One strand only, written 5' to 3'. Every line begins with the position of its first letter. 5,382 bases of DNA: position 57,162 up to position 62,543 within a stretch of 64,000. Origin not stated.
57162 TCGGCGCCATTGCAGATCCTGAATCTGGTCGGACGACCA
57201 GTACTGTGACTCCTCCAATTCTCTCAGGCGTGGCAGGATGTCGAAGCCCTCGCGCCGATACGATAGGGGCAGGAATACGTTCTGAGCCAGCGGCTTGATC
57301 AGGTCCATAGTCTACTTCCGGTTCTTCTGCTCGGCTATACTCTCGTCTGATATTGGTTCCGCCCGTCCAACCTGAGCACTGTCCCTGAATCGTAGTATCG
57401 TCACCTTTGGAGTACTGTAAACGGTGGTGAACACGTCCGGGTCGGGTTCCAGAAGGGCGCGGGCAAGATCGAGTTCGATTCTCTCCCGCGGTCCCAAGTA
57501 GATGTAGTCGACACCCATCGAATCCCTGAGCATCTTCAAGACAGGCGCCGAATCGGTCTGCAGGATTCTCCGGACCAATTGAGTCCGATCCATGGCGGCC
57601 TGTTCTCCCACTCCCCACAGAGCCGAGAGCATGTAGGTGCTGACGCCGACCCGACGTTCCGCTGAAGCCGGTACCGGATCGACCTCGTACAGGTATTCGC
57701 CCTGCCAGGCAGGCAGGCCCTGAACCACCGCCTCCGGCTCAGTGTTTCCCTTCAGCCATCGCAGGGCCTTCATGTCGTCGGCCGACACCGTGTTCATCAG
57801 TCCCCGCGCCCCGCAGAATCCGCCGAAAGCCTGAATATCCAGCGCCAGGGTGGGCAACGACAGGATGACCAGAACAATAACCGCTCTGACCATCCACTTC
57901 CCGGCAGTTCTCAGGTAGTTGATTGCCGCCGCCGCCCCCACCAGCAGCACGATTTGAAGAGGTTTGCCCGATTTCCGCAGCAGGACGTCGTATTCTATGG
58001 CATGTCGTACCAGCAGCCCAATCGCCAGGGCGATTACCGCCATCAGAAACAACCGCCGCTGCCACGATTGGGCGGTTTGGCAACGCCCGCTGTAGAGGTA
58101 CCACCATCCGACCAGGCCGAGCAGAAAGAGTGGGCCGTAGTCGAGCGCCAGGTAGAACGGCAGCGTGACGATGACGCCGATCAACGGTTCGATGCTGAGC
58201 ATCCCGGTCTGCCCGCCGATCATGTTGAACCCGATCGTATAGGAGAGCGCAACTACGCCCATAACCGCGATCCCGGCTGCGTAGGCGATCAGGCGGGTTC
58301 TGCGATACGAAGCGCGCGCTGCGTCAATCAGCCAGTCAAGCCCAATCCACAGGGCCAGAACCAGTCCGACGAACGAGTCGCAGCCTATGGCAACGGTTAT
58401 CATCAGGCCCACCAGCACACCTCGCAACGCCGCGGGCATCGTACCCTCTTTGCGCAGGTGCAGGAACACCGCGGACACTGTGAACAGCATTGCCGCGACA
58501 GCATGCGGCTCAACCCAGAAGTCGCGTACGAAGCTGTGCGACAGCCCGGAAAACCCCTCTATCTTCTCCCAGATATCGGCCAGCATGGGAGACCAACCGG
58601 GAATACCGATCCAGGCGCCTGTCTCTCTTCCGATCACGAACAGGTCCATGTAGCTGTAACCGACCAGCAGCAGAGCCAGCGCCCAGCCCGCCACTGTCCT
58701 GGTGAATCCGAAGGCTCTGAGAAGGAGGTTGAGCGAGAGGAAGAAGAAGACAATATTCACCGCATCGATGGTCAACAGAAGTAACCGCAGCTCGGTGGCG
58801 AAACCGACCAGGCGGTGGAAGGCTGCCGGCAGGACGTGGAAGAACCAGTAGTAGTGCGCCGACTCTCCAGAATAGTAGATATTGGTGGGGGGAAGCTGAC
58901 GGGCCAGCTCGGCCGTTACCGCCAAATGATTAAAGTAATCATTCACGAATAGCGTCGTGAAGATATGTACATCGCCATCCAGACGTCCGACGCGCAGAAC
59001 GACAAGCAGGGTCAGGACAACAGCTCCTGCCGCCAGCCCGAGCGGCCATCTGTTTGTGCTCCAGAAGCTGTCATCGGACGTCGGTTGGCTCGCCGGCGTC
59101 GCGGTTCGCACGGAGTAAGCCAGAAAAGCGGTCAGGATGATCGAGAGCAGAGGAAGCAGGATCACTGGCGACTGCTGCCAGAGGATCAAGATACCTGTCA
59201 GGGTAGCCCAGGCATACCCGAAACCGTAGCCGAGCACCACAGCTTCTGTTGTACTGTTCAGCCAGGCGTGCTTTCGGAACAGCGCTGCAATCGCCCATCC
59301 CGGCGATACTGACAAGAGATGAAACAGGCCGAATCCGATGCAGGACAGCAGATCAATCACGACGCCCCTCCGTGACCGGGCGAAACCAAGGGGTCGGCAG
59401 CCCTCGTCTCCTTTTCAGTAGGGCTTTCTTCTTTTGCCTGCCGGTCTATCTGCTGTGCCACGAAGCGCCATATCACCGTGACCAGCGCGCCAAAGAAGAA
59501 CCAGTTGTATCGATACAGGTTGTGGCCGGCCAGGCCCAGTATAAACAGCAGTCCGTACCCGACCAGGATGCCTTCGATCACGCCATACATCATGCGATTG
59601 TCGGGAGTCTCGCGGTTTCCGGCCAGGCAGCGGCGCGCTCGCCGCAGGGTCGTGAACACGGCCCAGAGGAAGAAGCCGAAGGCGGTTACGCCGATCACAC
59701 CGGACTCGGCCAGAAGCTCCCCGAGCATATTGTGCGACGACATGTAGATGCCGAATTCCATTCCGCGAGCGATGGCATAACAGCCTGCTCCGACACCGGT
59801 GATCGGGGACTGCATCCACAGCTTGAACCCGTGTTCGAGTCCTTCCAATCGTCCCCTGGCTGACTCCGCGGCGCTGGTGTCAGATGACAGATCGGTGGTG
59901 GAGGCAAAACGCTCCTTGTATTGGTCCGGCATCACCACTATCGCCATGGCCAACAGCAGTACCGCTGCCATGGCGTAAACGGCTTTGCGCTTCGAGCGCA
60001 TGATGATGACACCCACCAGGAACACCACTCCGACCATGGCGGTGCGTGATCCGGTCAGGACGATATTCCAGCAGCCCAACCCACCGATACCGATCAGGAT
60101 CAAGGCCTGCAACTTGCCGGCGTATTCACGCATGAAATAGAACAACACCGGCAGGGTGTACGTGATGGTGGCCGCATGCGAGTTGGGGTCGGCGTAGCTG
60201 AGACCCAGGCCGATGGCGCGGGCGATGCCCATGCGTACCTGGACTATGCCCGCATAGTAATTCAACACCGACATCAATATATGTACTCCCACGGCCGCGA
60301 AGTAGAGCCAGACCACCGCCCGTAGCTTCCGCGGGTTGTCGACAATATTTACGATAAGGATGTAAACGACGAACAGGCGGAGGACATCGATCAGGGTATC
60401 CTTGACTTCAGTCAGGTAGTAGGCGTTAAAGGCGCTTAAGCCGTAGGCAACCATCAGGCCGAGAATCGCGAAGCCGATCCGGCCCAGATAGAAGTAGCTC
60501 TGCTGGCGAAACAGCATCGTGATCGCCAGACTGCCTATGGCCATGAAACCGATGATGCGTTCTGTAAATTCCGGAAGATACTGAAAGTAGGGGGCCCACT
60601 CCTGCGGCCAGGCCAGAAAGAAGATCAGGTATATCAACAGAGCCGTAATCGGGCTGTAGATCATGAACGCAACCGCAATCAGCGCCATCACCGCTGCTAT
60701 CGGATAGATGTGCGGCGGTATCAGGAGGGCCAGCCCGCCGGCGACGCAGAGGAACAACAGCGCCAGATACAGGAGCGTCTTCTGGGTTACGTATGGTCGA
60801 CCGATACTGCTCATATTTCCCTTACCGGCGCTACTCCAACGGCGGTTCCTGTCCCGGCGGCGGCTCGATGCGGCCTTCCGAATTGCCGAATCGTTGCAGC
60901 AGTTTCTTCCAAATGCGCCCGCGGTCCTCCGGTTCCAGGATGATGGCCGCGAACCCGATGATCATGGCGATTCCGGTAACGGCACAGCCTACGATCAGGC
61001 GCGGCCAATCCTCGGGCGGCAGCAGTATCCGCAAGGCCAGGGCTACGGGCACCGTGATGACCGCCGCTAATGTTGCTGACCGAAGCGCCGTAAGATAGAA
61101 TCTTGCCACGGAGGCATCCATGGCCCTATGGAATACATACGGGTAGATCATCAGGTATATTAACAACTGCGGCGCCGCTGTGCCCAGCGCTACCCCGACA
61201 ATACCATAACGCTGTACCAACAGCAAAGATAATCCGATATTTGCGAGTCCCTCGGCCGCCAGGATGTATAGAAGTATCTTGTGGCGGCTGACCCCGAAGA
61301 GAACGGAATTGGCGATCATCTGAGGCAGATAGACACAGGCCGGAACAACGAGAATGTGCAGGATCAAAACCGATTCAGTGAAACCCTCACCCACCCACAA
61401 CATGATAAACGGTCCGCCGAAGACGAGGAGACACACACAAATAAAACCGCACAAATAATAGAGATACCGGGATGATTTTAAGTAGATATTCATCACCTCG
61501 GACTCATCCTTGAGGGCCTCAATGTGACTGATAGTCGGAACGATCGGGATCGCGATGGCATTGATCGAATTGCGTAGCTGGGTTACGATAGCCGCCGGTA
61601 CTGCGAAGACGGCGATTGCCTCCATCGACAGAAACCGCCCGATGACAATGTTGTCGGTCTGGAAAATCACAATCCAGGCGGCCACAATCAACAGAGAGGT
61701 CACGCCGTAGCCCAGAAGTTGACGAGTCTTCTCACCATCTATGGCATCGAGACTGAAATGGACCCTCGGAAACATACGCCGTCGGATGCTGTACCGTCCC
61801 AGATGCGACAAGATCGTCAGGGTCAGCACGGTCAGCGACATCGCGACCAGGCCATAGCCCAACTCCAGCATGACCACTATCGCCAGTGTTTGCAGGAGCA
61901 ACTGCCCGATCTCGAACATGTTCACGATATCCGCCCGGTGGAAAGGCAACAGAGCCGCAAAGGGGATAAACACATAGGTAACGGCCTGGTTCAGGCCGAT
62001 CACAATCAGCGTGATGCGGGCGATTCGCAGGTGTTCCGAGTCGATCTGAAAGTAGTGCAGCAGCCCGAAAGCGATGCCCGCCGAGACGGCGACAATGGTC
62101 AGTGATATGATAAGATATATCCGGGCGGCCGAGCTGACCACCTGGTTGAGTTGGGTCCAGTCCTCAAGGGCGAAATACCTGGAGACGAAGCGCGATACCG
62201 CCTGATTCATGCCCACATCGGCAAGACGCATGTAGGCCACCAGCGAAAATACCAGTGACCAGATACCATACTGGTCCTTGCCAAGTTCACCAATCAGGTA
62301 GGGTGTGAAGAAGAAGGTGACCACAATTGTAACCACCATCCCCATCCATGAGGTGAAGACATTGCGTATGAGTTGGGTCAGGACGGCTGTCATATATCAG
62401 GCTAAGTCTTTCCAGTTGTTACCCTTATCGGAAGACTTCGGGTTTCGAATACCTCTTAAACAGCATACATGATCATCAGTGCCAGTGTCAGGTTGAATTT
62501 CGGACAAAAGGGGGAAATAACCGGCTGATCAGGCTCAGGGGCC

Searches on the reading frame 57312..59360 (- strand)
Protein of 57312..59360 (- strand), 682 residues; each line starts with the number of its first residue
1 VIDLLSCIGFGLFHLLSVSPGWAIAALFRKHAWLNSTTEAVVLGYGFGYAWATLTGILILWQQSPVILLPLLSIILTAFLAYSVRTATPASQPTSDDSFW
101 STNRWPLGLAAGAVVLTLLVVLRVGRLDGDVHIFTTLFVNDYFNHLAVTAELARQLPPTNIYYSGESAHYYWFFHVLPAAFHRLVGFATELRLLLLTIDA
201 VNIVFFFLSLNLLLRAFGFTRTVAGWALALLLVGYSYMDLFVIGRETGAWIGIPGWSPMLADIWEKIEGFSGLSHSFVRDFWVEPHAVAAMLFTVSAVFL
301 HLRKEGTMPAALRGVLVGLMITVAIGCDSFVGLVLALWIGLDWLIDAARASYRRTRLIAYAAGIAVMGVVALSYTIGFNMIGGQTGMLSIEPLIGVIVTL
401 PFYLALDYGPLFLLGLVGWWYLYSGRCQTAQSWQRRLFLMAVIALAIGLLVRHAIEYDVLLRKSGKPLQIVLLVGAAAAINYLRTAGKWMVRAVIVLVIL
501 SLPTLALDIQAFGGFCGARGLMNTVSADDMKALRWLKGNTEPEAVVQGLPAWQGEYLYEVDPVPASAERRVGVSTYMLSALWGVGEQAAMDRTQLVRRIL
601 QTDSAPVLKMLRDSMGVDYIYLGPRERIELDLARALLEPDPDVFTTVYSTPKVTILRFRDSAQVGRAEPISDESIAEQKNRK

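Call 20: search_protein_families(library=pfam, proteins=[window:57312-59360:-], max_evalue=0.001)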
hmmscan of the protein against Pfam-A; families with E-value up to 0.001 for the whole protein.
window:57312-59360:- (682 aa): 0 families

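Call 37: search_protein_families(library=ncbifam, proteins=[window:57312-59360:-], max_evalue=0.1)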
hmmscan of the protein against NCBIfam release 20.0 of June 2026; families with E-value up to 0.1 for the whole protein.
window:57312-59360:- (682 aa): 1 family
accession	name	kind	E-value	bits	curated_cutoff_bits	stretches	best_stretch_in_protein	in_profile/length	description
TIGR03662.1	Chlor_Arch_YYY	subfamily_domain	1.2e-11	44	300.25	2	486-657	552-725/727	chlor_Arch_YYY domain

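Call 49: search_protein_families(library=pfam, proteins=[window:57312-59360:-], max_evalue=0.01)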
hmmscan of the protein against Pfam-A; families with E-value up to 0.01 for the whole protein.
window:57312-59360:- (682 aa): 0 families

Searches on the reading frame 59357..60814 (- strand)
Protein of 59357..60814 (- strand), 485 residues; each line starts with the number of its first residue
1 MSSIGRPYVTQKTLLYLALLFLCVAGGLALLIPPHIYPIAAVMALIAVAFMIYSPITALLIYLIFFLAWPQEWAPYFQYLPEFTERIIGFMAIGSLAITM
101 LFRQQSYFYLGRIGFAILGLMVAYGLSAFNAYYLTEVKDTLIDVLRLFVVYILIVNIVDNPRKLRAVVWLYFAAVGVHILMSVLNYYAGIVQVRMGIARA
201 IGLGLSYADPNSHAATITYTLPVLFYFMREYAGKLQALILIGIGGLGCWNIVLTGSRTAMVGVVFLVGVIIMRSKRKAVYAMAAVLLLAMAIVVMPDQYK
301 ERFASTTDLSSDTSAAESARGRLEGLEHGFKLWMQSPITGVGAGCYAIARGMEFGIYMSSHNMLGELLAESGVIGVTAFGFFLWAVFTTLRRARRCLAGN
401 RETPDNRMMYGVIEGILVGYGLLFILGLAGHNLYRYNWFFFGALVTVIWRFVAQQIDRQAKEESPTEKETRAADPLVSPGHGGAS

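Call 47: find_encoding_contigs(protein=window:59357-60814:-, flank=10000, max_places=4)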
Protein window:59357-60814:- (485 aa): 5 contigs read that carry it; 1 place shown.
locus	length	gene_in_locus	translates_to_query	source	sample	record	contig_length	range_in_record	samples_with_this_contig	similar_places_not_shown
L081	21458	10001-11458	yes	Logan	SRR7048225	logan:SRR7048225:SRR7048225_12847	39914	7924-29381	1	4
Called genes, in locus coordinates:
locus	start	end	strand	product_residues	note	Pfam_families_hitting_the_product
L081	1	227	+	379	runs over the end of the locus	-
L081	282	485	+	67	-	-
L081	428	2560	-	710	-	PF13860:FlgD_ig, PF18962:Por_Secre_tail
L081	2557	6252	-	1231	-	PF00082:Peptidase_S8, PF13517:FG-GAP_3 (faint), PF01839:FG-GAP (faint), PF18962:Por_Secre_tail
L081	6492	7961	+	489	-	-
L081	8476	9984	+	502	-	-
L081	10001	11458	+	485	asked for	PF04932:Wzy_C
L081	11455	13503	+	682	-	-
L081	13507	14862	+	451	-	PF27533:CapK_C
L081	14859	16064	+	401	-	PF13439:Glyco_transf_4, PF13579:Glyco_trans_4_4 (faint), PF13692:Glyco_trans_1_4, PF00534:Glycos_transf_1, PF13524:Glyco_trans_1_2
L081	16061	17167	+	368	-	PF13439:Glyco_transf_4, PF13579:Glyco_trans_4_4, PF20706:GT4-conflict, PF00534:Glycos_transf_1, PF13692:Glyco_trans_1_4, PF13524:Glyco_trans_1_2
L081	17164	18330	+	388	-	PF13439:Glyco_transf_4, PF13579:Glyco_trans_4_4, PF13524:Glyco_trans_1_2 (faint), PF00534:Glycos_transf_1, PF13692:Glyco_trans_1_4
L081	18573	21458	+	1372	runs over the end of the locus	PF25788:Ig_Rha78A_N (faint), PF16655:PhoD_N (faint)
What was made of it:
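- Tried and rejected: The neighbouring gene worked (call 47).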

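Call 49: search_protein_families(library=pfam, proteins=[L081:6492-7961:+], max_evalue=0.01)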
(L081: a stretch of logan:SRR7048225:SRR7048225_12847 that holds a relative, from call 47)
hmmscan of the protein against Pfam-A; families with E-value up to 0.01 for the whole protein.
L081:6492-7961:+ (489 aa): 1 family
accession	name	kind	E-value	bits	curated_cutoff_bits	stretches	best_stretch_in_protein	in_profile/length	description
PF00404.24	Dockerin_1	-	6.5e-05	23.5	22.9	1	259-307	2-50/57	Dockerin type I domain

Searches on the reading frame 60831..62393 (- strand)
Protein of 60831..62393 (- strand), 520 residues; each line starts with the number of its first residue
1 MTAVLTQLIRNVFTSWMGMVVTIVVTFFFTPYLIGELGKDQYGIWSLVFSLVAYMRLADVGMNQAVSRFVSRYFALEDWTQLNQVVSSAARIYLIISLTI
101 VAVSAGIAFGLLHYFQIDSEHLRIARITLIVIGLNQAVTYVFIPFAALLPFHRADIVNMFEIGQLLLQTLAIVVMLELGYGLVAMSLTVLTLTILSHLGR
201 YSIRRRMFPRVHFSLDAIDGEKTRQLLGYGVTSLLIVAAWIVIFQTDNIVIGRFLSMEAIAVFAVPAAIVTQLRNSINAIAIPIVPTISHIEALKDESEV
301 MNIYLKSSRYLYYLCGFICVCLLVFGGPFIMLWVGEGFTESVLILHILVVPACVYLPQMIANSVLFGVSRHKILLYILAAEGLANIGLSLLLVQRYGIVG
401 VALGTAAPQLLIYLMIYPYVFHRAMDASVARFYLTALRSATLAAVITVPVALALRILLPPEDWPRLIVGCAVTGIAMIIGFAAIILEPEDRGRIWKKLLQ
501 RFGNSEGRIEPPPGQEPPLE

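Call 46: find_encoding_contigs(protein=window:60831-62393:-, flank=10000, max_places=4)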
Protein window:60831-62393:- (520 aa): no gene with exactly this product is on record in the collection.
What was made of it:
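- Tried and rejected: Not on record (call 46).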
